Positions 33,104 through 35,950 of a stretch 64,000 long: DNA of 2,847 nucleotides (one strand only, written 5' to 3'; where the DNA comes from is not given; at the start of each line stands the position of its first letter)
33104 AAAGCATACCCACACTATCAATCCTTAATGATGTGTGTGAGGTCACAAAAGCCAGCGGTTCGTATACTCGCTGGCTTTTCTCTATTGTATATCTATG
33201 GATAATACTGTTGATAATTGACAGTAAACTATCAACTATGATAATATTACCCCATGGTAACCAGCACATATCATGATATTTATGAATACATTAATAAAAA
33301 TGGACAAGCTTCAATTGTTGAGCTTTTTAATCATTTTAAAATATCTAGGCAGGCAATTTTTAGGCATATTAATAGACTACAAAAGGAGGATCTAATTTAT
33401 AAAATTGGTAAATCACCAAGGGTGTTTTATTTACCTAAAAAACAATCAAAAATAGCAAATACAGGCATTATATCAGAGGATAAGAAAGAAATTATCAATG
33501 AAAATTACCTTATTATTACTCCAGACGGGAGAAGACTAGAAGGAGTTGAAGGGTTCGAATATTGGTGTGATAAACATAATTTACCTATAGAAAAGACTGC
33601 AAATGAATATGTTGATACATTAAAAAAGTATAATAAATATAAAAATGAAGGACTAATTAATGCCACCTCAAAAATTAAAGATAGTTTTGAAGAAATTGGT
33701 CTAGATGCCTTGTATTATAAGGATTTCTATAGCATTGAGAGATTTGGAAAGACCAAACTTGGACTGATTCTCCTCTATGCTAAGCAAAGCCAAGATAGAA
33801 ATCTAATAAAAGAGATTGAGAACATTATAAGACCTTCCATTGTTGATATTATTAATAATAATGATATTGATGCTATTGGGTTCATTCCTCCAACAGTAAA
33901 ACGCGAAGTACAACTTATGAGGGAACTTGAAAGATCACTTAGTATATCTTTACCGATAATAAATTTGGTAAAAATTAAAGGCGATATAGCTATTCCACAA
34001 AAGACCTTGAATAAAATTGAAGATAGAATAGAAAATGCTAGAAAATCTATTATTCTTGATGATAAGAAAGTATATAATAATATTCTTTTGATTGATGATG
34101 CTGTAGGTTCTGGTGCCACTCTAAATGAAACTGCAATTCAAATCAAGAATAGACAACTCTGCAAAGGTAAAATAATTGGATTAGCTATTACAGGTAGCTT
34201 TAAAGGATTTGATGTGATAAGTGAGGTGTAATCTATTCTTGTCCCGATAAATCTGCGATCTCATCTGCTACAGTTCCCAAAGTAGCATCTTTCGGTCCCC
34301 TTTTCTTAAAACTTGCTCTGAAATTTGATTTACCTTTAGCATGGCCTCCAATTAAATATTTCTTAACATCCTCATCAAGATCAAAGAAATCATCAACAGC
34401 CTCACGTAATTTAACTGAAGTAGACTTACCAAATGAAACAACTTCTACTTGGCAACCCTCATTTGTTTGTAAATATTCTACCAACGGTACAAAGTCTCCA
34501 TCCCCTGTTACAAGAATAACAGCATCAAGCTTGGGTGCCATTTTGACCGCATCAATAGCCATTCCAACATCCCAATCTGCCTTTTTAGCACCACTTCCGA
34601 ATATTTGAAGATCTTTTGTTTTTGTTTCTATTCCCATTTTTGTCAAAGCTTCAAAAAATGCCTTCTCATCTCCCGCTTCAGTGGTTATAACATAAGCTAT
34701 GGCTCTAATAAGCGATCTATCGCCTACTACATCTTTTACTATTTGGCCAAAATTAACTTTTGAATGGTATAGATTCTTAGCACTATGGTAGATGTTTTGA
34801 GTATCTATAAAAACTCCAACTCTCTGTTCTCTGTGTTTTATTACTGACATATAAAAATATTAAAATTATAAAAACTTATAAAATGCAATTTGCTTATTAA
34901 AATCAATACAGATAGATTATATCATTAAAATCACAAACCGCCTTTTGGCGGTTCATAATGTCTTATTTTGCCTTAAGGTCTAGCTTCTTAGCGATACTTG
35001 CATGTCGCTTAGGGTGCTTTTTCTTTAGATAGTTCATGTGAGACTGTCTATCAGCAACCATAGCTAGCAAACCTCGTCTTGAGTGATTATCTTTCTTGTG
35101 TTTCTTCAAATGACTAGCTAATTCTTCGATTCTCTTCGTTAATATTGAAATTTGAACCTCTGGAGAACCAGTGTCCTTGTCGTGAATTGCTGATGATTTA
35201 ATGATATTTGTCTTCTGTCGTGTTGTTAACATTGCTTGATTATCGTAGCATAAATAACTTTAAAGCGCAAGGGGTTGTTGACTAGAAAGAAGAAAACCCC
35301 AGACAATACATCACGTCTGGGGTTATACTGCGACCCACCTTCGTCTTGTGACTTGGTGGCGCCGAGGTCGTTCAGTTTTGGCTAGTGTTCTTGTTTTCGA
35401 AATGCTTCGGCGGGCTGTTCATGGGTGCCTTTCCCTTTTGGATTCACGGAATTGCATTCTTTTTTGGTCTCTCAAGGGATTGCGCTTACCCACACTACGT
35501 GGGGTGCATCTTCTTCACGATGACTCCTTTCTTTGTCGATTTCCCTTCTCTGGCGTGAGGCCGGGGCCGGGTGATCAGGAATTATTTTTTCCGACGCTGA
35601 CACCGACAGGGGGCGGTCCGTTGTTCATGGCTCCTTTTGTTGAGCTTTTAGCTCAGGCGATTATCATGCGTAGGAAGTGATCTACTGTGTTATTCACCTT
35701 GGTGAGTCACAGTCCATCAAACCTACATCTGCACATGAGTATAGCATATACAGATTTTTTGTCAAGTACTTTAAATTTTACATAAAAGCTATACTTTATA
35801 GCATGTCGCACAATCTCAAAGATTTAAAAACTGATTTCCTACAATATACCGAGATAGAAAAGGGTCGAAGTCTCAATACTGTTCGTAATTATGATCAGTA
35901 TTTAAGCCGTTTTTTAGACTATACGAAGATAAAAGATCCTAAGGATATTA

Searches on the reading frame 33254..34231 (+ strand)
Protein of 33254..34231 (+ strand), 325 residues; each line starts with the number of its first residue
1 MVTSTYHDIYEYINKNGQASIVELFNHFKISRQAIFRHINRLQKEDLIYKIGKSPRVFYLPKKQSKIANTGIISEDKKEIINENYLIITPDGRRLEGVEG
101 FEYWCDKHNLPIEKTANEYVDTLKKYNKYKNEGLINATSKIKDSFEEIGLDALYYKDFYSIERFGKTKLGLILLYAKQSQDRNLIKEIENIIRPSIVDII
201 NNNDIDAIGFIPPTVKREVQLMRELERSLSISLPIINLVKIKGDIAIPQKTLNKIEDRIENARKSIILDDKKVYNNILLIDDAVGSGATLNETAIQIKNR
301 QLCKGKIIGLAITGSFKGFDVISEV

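Call 87: search_protein_families(library=pfam, proteins=[window:33254-34231:+], max_evalue=0.01)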
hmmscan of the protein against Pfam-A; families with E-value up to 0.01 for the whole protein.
window:33254-34231:+ (325 aa): 7 families
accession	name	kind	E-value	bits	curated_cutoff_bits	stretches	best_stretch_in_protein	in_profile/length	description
PF13412.12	HTH_24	-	3.5e-06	26.9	21.9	1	8-48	7-47/48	Winged helix-turn-helix DNA-binding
PF08220.18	HTH_DeoR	-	2.7e-05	24.2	21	1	9-50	5-46/57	DeoR-like helix-turn-helix domain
PF12802.13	MarR_2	-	5.6e-05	23.7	27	1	3-50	4-52/61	MarR family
PF08279.18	HTH_11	-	0.00049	20.4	25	1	8-53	4-48/55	HTH domain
PF01047.28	MarR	-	0.00061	20.1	24.6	1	13-50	12-49/59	MarR family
PF00156.33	Pribosyltran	-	0.00078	19.2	26.3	1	219-308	41-118/158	Phosphoribosyl transferase domain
PF01978.25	TrmB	-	0.0028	17.9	25.6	1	9-59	13-63/68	Sugar-specific transcriptional regulator TrmB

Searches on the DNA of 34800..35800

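Call 77: search_rna_families(source=window, start=34800, end=35800, threshold=evalue, max_evalue=0.1)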
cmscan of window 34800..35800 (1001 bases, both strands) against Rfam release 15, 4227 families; matches with E-value up to 0.1: 0.
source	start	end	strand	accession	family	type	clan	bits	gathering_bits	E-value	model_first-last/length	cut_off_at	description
